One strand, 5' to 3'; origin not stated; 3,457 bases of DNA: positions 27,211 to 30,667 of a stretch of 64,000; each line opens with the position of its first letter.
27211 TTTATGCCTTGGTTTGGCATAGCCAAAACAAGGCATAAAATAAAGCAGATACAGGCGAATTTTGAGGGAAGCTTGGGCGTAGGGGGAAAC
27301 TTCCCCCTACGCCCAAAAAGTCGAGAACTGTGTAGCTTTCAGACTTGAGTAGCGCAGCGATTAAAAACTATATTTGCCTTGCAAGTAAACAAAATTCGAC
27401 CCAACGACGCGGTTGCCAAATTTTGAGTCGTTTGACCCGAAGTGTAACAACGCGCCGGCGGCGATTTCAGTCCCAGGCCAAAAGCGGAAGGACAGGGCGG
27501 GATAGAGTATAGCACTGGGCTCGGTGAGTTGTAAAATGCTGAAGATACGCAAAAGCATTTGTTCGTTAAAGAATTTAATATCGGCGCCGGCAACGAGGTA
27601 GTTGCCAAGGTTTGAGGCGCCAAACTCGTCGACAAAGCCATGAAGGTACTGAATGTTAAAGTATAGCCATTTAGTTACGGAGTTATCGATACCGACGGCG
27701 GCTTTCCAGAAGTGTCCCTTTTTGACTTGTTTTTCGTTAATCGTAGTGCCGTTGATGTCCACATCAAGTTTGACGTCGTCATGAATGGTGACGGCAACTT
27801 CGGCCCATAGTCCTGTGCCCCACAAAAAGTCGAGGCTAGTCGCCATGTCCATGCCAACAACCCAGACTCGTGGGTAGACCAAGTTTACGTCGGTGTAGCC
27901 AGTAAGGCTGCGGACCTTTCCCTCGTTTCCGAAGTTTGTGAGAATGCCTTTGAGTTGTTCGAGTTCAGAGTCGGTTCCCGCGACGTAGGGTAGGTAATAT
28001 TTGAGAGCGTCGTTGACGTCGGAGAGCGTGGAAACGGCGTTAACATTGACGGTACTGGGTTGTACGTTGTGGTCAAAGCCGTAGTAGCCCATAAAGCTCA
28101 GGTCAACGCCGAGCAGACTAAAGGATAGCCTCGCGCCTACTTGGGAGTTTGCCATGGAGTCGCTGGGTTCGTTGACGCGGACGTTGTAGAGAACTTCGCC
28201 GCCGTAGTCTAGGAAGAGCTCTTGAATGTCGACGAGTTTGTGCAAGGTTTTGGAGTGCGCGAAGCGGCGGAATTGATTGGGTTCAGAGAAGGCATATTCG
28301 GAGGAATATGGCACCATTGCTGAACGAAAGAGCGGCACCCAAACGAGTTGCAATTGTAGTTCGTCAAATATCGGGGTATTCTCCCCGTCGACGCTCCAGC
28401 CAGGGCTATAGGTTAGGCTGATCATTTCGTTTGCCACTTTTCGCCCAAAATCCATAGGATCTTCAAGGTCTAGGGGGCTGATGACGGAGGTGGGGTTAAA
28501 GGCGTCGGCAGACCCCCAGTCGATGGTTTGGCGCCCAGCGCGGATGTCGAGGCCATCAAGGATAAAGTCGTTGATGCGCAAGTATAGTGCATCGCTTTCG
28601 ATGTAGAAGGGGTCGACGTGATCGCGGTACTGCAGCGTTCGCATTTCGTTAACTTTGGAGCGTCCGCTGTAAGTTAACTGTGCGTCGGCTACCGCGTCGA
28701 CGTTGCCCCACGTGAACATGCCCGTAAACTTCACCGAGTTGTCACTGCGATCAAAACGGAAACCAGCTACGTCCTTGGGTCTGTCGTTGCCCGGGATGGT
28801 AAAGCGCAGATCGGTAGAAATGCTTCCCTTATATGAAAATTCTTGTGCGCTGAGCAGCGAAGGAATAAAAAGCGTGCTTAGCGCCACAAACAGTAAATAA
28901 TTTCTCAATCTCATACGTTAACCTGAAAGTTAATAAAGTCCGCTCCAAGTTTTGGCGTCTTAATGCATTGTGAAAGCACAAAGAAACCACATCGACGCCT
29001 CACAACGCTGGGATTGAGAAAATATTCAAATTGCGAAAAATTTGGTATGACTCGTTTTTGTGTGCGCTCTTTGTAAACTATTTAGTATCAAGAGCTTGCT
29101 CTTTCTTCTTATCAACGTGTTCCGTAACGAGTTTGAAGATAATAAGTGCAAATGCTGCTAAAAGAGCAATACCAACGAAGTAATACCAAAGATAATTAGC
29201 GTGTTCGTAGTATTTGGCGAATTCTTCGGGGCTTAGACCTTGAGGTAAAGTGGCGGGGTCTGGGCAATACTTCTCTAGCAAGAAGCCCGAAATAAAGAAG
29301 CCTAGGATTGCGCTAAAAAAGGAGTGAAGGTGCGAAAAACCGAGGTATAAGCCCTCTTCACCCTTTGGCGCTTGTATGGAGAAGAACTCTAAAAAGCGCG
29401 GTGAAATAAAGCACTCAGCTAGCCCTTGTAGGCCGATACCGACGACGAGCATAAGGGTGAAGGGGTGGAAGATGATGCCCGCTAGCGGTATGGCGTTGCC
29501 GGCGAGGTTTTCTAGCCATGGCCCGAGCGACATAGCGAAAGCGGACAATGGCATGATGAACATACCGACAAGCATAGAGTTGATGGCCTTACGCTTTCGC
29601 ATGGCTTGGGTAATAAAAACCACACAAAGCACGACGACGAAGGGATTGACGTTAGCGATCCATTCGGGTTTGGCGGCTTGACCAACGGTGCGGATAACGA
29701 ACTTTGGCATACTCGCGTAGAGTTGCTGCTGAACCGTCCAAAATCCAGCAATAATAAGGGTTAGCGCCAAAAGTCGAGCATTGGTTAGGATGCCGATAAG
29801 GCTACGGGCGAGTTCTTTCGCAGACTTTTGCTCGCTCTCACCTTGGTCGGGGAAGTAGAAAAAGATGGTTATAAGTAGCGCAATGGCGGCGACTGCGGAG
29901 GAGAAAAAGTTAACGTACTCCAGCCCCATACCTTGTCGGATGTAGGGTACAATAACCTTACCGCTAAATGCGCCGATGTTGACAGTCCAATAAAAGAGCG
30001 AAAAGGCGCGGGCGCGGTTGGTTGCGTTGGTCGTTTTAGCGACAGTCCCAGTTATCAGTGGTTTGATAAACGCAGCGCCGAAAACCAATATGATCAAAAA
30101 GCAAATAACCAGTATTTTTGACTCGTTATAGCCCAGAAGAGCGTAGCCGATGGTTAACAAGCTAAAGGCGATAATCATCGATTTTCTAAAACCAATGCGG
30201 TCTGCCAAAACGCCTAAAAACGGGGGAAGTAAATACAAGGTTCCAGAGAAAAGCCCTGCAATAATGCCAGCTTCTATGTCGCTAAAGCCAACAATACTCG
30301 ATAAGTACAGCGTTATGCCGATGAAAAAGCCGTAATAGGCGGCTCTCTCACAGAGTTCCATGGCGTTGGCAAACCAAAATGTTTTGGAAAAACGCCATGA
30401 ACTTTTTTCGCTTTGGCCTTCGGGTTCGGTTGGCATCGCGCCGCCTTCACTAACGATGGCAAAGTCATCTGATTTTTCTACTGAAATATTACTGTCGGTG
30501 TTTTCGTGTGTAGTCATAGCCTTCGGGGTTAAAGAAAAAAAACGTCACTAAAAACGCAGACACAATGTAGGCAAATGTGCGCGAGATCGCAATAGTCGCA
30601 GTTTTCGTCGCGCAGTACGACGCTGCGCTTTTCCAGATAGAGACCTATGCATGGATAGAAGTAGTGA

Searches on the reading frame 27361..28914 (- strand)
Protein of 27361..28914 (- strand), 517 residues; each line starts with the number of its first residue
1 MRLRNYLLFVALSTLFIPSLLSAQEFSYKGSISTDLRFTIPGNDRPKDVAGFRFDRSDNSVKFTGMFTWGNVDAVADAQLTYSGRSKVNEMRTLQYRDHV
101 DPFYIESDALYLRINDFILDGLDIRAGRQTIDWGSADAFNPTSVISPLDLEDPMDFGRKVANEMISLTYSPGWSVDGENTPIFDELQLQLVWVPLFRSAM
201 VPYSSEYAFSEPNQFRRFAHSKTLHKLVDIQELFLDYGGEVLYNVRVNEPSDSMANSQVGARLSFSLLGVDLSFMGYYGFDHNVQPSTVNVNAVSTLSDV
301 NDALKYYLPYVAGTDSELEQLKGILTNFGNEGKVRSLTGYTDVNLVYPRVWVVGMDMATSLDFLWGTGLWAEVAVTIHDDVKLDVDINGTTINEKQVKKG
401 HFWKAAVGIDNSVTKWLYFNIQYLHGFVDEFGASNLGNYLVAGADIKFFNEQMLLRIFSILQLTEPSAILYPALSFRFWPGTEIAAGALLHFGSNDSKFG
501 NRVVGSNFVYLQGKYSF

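Call 15: search_protein_families(library=pfam, proteins=[window:27361-28914:-], max_evalue=0.01)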
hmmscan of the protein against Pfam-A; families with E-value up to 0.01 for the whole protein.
window:27361-28914:- (517 aa): 1 family
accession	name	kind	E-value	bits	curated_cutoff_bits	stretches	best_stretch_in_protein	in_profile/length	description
PF06980.17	DUF1302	-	0.00016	21.2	23.2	1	122-391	162-378/541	Protein of unknown function (DUF1302)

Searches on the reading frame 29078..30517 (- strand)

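Call 15: search_protein_families(library=pfam, proteins=[window:29078-30517:-], max_evalue=0.01)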
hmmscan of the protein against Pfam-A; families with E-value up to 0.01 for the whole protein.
window:29078-30517:- (479 aa): 5 families
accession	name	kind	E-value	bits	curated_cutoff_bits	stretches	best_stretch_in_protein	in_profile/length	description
PF07690.21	MFS_1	-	8.9e-32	110.8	33.4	2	58-343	9-299/347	Major Facilitator Superfamily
PF00854.27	PTR2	-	2.9e-15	56.5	27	2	248-413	203-379/392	POT family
PF00083.30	Sugar_tr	-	0.00036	20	22.3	1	71-222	276-438/452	Sugar (and other) transporter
PF03137.26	OATP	-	0.00037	19.4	25.8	1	354-474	133-247/545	Organic Anion Transporter Polypeptide (OATP) family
PF05977.19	MFS_3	-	0.00084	18.3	27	1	111-242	282-415/524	Transmembrane secretion effector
